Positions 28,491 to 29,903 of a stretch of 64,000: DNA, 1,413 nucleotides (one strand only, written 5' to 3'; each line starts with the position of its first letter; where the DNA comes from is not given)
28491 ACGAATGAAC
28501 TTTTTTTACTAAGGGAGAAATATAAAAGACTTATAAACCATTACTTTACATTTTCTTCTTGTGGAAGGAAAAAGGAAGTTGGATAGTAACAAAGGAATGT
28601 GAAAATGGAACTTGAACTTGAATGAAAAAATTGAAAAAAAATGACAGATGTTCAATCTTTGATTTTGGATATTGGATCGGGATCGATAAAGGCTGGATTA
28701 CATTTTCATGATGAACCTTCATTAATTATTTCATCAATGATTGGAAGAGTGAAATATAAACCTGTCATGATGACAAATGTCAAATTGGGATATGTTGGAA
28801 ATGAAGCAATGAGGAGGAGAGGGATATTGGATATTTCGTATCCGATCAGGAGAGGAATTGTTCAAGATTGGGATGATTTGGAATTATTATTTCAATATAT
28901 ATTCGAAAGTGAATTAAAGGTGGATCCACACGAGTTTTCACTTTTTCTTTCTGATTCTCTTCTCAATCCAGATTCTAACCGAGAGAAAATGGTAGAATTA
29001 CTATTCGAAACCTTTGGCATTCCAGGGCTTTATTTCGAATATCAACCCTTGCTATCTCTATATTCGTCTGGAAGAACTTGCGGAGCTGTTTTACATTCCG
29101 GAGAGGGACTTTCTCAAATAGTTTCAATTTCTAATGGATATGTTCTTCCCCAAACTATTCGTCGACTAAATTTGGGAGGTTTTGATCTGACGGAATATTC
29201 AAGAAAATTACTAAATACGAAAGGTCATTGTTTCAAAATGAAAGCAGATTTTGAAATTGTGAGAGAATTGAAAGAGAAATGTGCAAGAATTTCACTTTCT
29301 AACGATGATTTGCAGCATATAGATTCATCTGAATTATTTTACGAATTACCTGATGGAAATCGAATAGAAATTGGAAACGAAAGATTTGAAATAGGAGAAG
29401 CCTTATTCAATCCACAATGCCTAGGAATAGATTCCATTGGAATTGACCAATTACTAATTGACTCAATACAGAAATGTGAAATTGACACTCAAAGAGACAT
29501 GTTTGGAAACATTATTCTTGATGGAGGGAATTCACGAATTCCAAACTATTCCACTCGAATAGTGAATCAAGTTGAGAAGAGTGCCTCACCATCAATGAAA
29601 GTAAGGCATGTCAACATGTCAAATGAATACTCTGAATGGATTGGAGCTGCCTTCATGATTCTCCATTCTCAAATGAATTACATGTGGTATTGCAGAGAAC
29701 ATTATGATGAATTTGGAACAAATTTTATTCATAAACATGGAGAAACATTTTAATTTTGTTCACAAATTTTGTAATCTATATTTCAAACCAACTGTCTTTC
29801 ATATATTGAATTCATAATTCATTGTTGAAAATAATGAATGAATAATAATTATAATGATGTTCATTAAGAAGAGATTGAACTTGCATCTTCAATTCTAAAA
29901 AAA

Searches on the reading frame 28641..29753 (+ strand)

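Call 60: search_protein_families(library=pfam, proteins=[window:28641-29753:+], max_evalue=0.001)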
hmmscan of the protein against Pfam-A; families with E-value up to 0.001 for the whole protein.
window:28641-29753:+ (370 aa): 1 family
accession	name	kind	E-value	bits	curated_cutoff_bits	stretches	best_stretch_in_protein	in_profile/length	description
PF00022.25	Actin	-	1.6e-87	294.2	27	1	3-366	3-408/410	Actin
